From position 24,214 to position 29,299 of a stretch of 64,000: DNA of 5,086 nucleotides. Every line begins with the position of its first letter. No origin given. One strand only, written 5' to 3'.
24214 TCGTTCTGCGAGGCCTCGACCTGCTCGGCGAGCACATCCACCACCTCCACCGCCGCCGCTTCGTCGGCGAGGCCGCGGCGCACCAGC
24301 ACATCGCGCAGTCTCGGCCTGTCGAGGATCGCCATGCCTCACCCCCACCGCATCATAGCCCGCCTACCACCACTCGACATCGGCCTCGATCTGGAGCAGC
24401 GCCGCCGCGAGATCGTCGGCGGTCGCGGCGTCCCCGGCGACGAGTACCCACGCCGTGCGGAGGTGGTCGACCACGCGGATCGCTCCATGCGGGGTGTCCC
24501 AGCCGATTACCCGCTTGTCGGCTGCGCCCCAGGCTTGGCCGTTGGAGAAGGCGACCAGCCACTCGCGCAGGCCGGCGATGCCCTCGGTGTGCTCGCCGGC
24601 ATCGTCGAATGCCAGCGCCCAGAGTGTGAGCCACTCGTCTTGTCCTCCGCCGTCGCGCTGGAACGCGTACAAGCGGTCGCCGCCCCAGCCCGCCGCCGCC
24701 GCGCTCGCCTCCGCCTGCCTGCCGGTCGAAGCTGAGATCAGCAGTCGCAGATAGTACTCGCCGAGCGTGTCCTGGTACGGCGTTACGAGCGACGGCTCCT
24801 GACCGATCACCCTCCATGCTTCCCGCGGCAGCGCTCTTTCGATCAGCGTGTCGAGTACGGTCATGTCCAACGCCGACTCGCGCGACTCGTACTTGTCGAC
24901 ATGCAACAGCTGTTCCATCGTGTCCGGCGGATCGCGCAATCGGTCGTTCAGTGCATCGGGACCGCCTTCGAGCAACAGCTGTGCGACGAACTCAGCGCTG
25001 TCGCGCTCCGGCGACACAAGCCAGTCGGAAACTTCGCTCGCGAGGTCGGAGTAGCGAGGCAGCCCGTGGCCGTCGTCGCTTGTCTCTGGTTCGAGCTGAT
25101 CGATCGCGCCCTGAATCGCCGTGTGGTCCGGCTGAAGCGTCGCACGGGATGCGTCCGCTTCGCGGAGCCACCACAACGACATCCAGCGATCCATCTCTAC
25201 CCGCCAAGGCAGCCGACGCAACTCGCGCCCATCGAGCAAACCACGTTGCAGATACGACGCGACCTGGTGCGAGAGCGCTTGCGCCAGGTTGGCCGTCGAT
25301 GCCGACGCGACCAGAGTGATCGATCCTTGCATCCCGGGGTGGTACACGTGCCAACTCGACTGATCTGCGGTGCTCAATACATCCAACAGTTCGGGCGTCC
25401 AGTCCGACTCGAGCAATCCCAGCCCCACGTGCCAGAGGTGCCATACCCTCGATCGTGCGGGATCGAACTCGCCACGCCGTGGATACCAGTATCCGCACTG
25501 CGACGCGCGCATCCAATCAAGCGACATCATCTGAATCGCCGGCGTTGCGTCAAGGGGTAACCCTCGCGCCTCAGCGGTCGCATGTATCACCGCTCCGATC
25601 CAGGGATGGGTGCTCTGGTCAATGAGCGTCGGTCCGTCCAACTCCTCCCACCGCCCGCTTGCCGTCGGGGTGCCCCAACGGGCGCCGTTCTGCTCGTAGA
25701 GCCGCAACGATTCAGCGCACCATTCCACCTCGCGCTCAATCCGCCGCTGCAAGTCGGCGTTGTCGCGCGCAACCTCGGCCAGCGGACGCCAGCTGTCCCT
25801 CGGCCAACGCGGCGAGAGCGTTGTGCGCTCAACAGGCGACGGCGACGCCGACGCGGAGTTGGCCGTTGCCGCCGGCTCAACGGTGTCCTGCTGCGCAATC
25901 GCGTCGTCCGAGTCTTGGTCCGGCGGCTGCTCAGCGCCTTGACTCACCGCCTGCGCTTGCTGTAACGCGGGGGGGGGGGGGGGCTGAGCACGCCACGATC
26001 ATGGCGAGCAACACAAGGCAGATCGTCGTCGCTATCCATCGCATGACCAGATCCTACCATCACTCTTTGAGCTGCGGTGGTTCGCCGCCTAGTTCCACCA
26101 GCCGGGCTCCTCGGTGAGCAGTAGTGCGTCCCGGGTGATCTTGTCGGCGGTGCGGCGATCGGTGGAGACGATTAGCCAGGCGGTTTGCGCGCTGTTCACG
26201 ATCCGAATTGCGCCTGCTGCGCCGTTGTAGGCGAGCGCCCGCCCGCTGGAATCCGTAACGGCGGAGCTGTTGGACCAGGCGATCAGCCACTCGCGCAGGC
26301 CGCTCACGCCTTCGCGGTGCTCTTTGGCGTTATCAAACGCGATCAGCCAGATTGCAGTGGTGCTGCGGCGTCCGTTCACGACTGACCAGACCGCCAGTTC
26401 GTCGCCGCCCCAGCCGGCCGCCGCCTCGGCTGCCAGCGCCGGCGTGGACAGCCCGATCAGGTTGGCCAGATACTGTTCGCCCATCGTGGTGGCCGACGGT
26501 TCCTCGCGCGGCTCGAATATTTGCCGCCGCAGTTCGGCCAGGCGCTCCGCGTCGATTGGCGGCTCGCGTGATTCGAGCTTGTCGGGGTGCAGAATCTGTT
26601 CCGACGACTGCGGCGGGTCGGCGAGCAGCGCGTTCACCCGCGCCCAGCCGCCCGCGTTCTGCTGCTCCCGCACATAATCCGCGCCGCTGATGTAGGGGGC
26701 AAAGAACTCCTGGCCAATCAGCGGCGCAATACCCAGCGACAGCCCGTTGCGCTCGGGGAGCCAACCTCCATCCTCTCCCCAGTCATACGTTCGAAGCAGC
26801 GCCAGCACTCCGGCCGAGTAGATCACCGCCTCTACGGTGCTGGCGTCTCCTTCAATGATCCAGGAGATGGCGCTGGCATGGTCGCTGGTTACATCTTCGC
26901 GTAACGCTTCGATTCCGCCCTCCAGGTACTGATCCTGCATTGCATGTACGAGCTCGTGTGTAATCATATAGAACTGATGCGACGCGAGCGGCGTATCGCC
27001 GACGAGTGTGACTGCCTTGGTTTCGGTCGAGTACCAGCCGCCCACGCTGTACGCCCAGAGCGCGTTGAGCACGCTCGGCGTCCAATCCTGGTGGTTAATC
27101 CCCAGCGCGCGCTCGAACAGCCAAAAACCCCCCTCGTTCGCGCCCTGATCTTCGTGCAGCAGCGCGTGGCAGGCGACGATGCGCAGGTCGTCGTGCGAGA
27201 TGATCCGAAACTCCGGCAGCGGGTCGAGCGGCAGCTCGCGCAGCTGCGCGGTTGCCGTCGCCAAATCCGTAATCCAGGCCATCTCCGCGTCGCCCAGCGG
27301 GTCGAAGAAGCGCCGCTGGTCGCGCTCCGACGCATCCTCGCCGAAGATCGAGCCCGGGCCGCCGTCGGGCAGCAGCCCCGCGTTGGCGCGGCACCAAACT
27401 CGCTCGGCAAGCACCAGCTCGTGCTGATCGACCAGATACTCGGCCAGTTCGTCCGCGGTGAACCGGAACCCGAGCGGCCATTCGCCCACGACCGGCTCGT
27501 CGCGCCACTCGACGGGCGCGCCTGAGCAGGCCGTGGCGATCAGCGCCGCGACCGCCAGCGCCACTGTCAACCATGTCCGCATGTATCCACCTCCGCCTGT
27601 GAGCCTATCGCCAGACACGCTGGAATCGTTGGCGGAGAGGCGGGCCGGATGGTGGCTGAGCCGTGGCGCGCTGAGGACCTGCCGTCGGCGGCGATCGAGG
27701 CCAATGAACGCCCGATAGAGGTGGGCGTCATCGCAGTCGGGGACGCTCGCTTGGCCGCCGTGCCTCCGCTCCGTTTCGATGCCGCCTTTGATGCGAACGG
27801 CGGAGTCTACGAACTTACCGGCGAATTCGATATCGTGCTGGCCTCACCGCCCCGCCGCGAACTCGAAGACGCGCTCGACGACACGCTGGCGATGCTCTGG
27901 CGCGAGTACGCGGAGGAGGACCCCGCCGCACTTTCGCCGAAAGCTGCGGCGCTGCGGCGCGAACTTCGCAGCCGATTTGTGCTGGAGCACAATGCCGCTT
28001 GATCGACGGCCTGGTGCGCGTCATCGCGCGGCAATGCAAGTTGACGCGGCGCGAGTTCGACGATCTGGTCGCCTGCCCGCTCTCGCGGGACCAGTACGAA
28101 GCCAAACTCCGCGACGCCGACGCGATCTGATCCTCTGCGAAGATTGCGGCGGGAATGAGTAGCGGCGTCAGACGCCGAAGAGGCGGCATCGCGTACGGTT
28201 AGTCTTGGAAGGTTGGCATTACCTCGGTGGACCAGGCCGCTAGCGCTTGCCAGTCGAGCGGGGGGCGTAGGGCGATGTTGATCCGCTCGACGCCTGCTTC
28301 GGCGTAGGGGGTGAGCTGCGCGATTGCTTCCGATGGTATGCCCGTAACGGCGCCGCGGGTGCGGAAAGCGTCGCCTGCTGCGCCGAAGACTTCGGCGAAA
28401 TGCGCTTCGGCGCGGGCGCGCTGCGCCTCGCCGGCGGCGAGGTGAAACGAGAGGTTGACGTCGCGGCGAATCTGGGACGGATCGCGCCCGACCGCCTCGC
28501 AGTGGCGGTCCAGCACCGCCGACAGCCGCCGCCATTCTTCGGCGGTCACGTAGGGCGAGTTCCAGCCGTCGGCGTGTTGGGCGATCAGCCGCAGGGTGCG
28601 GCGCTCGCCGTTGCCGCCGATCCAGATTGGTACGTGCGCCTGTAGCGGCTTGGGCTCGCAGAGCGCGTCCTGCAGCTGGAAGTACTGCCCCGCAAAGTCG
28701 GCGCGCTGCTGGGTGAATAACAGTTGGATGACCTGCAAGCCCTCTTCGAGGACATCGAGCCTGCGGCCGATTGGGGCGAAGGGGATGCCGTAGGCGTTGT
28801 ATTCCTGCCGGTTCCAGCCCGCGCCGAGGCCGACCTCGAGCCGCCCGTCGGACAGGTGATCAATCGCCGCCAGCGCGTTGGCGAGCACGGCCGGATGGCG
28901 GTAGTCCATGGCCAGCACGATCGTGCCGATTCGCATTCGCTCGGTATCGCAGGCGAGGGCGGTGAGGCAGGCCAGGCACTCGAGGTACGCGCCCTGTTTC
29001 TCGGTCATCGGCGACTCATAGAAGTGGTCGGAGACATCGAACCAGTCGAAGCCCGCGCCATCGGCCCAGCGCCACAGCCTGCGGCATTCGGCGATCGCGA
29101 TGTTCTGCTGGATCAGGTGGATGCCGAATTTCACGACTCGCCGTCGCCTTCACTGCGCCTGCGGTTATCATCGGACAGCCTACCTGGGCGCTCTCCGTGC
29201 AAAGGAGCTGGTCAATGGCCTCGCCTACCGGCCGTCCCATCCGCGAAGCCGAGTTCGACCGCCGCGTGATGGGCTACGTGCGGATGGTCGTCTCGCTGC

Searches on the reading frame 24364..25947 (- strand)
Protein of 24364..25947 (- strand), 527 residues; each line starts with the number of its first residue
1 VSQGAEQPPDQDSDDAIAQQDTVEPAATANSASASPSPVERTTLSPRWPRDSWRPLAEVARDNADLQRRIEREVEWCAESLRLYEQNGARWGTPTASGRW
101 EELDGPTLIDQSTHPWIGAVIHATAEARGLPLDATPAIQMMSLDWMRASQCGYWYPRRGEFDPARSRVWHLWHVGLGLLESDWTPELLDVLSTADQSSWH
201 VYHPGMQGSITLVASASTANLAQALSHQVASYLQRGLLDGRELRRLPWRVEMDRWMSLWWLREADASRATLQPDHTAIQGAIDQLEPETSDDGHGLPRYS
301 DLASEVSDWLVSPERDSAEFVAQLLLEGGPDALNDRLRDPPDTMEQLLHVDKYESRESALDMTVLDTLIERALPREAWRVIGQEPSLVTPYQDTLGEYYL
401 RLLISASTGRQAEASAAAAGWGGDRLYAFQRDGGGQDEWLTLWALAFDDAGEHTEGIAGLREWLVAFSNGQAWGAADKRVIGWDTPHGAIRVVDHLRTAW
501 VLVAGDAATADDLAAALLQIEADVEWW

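Call 13: search_protein_families(library=pfam, proteins=[window:24364-25947:-], max_evalue=0.001)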
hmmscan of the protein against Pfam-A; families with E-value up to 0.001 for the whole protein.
window:24364-25947:- (527 aa): 0 families

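Call 75: search_protein_families(library=ncbifam, proteins=[window:24364-25947:-], max_evalue=0.01)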
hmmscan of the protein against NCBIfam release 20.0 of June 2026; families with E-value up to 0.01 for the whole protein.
window:24364-25947:- (527 aa): 1 family
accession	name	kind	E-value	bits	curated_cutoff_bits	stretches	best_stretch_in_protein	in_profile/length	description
NF038145.1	Hvo_1808_fam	equivalog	2.5e-10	40.2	200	1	309-498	211-416/432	Hvo_1808 family surface protein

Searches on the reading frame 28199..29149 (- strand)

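Call 71: search_protein_families(library=pfam, proteins=[window:28199-29149:-], max_evalue=0.001)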
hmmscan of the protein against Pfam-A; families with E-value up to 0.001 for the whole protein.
window:28199-29149:- (316 aa): 1 family
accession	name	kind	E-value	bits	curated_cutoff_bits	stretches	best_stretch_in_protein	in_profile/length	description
PF00296.26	Bac_luciferase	-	2e-43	149.4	27.9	1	15-272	18-261/314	Luciferase-like monooxygenase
